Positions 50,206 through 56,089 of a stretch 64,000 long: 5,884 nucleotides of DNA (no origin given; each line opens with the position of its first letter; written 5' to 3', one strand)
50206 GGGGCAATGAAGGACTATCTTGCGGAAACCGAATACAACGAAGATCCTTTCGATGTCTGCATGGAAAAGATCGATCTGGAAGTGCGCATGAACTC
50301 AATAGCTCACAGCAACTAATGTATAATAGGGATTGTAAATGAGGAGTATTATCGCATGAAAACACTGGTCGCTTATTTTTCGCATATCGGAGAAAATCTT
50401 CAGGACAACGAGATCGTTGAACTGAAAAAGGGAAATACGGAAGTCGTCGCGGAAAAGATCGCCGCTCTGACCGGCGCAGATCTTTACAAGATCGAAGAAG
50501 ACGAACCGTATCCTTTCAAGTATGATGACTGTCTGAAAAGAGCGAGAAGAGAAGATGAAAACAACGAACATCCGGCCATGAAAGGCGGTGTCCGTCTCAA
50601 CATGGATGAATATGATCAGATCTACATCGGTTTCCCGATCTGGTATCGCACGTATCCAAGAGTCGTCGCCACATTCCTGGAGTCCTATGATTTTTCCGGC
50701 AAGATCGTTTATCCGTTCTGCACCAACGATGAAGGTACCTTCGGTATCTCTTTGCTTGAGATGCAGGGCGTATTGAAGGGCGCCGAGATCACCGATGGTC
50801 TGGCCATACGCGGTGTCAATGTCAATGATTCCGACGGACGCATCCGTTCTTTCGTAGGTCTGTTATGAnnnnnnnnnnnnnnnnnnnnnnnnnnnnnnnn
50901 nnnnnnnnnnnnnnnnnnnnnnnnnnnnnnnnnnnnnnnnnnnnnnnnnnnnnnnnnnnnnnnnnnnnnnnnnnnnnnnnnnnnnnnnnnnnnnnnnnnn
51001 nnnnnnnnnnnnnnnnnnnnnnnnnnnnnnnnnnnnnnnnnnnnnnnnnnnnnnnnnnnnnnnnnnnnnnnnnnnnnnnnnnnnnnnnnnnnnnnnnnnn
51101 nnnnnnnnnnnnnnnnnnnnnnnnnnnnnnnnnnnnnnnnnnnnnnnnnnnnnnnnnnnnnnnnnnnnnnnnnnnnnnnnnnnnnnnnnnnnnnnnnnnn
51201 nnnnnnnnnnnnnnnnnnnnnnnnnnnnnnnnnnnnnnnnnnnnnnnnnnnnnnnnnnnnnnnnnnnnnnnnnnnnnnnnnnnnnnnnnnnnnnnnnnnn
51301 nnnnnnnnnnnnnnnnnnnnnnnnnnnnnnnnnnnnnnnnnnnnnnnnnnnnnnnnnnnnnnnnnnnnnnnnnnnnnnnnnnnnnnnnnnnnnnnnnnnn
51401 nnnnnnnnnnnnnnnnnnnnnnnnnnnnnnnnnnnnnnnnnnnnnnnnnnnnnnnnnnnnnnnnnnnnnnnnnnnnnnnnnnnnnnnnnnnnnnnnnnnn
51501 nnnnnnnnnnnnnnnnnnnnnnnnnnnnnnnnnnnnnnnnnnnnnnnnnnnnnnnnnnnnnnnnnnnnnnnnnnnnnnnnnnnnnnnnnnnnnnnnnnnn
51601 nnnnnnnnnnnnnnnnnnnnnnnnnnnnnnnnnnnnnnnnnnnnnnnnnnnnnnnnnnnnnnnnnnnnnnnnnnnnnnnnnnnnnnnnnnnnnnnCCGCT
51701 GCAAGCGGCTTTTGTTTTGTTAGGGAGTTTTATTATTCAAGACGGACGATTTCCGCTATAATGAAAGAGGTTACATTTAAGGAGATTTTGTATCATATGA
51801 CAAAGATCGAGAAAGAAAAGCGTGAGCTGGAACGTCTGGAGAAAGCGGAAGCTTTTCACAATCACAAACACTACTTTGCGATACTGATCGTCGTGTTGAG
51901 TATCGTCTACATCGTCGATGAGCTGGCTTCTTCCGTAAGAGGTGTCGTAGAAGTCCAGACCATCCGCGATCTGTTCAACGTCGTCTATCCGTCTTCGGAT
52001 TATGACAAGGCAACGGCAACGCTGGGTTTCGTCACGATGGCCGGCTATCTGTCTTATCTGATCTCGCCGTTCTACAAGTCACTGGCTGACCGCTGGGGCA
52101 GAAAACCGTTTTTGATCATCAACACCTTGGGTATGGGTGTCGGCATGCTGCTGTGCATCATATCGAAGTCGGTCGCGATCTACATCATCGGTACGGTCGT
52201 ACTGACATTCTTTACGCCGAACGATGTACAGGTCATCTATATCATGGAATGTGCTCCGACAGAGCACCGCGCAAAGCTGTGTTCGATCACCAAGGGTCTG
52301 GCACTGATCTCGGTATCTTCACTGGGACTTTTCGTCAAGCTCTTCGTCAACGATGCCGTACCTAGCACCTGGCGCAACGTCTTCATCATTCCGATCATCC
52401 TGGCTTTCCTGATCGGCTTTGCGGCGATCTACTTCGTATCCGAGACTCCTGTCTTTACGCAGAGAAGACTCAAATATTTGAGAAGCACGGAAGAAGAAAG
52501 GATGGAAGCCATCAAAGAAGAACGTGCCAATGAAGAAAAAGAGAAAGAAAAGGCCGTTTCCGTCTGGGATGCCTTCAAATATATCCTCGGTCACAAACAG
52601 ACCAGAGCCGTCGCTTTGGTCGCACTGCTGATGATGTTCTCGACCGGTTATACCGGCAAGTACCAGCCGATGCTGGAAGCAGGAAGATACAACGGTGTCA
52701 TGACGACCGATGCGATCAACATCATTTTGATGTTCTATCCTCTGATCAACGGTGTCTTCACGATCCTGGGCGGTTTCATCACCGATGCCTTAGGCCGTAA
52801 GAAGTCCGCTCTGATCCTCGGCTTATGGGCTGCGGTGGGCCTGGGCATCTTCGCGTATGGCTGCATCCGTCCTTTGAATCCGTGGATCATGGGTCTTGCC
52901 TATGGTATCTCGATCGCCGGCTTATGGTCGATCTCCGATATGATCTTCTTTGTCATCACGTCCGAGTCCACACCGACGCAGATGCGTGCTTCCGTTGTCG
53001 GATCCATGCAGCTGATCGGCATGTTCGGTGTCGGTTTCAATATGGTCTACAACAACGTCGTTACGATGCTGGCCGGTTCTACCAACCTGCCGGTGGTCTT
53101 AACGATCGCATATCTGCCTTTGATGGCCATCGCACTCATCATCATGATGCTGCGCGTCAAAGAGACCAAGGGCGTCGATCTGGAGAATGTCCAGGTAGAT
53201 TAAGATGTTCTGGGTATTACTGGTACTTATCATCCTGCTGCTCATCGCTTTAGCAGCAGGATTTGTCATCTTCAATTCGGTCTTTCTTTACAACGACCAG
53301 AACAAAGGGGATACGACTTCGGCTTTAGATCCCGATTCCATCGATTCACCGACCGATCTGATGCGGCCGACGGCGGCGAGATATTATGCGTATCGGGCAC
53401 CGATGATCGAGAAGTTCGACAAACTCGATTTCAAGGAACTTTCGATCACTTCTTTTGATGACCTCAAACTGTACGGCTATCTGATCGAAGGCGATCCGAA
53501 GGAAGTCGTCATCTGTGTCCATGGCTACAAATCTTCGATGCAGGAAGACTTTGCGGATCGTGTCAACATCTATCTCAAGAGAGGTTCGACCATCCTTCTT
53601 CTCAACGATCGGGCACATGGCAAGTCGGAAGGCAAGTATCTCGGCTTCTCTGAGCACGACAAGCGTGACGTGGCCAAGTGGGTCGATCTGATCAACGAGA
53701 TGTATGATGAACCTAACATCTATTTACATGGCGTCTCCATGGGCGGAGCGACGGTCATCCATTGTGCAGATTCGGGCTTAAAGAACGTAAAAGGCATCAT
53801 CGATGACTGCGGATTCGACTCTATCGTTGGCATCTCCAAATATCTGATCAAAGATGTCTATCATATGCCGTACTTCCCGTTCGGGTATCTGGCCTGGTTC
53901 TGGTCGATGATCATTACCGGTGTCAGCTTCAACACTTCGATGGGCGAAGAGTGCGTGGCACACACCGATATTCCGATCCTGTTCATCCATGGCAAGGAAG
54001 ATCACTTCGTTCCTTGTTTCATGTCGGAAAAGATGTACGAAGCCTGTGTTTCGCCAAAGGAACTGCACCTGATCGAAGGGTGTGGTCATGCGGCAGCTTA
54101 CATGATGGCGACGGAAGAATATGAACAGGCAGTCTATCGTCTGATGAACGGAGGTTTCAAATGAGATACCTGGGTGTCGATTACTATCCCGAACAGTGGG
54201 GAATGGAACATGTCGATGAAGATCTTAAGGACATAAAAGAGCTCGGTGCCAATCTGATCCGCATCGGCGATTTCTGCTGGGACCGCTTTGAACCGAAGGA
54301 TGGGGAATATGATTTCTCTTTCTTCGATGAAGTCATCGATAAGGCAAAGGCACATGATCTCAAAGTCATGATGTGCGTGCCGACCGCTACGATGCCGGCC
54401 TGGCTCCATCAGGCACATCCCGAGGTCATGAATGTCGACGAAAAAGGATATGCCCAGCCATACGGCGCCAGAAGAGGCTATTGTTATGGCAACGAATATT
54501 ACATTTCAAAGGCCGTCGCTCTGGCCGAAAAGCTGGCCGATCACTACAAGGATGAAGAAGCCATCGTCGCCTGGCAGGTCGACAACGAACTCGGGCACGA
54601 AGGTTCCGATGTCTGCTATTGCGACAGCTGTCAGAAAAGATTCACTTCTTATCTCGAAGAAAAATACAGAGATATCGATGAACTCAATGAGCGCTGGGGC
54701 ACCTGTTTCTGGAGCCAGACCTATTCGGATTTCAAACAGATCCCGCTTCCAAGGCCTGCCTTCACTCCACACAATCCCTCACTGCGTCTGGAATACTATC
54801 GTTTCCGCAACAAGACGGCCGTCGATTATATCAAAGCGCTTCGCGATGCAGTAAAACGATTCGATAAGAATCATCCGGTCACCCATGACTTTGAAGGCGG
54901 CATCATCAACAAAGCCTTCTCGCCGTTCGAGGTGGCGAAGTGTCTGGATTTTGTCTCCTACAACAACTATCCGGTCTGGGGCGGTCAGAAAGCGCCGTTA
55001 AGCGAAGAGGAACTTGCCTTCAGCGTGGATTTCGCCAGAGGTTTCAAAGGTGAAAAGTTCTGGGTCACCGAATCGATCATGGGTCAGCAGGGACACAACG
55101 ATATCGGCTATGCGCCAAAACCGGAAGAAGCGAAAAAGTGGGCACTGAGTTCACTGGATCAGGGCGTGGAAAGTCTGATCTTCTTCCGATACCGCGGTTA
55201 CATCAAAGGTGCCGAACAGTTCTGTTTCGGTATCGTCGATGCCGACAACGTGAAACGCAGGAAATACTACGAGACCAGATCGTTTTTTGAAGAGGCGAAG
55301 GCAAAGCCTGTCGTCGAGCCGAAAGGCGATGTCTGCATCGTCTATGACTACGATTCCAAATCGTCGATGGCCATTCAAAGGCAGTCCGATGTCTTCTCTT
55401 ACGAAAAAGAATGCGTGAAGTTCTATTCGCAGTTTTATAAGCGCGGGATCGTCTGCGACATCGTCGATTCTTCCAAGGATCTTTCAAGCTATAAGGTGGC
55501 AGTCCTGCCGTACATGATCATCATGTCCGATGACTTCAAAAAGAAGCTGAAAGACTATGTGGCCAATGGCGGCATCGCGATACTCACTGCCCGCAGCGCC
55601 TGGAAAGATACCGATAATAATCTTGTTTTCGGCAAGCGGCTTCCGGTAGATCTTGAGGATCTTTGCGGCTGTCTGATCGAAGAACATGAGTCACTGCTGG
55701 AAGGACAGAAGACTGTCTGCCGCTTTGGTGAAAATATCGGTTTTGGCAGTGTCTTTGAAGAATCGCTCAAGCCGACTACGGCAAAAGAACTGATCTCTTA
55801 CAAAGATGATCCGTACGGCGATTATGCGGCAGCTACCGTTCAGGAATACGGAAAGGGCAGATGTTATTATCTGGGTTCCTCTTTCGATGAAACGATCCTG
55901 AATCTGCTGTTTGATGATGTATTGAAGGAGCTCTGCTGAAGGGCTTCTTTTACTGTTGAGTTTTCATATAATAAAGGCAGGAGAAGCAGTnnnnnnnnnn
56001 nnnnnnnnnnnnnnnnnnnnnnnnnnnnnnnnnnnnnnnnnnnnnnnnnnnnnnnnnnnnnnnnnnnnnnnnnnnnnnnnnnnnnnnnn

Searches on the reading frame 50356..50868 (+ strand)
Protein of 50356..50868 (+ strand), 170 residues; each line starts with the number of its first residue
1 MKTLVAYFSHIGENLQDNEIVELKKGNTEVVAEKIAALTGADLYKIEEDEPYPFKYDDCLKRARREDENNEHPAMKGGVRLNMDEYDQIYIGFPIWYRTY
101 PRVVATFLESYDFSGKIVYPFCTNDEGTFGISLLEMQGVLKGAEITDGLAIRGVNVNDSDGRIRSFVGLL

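Call 23: search_protein_families(library=pfam, proteins=[window:50356-50868:+])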
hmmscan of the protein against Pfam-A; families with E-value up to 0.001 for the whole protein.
window:50356-50868:+ (170 aa): 2 families
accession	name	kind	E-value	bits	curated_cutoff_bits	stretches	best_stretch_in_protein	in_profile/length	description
PF12682.12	Flavodoxin_4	-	1.6e-25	89.8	24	1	25-146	10-134/155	Flavodoxin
PF12724.12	Flavodoxin_5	-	0.00083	20.1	27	0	79-123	37-83/145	Flavodoxin domain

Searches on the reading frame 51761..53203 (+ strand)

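Call 23: search_protein_families(library=pfam, proteins=[window:51761-53203:+])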
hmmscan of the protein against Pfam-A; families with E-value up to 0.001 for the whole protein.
window:51761-53203:+ (480 aa): 1 family
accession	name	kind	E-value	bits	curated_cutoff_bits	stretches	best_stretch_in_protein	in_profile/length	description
PF07690.21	MFS_1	-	5.6e-25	88.4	33.4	2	69-425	12-344/347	Major Facilitator Superfamily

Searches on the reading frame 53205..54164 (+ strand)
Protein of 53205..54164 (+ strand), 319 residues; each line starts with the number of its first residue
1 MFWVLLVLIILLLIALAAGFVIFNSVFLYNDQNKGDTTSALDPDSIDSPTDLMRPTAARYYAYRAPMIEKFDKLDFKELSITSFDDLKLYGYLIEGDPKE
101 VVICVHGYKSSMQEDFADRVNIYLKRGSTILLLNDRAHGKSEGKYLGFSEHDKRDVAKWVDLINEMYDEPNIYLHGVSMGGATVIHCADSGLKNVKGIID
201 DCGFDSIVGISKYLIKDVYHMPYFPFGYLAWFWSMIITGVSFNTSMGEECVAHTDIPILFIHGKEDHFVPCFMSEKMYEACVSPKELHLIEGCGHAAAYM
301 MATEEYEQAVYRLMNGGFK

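Call 36: search_protein_families(library=pfam, proteins=[window:53205-54164:+])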
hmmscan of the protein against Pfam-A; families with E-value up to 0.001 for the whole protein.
window:53205-54164:+ (319 aa): 6 families
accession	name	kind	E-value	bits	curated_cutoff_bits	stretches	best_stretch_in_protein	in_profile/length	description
PF12146.15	Hydrolase_4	-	1.2e-16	61.2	27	2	97-199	2-105/239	Serine aminopeptidase, S33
PF00561.26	Abhydrolase_1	-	3.6e-11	43.6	25.8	1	101-201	2-100/245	alpha/beta hydrolase fold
PF12697.13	Abhydrolase_6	-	5.2e-08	34.2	26.3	1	102-305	1-213/217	Alpha/beta hydrolase family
PF02230.22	Abhydrolase_2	-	8.1e-05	23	23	0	244-299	144-203/217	Phospholipase/Carboxylesterase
PF03959.19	FSH1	-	0.0001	22.5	21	1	235-286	138-191/211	Serine hydrolase (FSH1)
PF02129.25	Peptidase_S15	-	0.0006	20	23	0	113-206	46-131/262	X-Pro dipeptidyl-peptidase (S15 family)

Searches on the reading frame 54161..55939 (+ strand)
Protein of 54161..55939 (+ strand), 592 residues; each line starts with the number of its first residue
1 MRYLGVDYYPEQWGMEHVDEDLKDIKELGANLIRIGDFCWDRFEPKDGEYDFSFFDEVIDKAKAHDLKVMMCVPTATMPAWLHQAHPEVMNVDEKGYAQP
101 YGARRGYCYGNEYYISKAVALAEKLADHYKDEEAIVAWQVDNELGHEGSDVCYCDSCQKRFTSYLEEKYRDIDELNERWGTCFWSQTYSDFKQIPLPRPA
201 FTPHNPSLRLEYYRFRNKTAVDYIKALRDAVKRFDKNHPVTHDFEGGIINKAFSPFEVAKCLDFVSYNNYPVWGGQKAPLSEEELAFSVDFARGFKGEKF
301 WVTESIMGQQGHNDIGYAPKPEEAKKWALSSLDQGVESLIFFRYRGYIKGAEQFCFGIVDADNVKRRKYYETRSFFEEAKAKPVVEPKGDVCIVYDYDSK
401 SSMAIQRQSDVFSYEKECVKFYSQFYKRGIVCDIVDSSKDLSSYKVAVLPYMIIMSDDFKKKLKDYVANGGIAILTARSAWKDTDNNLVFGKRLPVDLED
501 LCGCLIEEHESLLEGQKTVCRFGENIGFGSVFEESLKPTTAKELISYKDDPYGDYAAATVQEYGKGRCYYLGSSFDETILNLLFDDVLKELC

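Call 36: search_protein_families(library=pfam, proteins=[window:54161-55939:+])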
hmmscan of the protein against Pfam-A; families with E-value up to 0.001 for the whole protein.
window:54161-55939:+ (592 aa): 4 families
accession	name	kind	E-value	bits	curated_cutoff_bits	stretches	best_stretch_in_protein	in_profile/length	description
PF02449.21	Glyco_hydro_42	-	1.6e-114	383.7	21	1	7-380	1-374/376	Beta-galactosidase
PF08532.16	Glyco_hydro_42M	-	1.1e-43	149.6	25.8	1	390-590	2-203/207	Beta-galactosidase trimerisation domain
PF01373.23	Glyco_hydro_14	-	3.4e-06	26.7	27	0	148-188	177-217/402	Glycosyl hydrolase family 14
PF00150.24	Cellulase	-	8.2e-06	25.9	23.5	1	10-150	14-136/272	Cellulase (glycosyl hydrolase family 5)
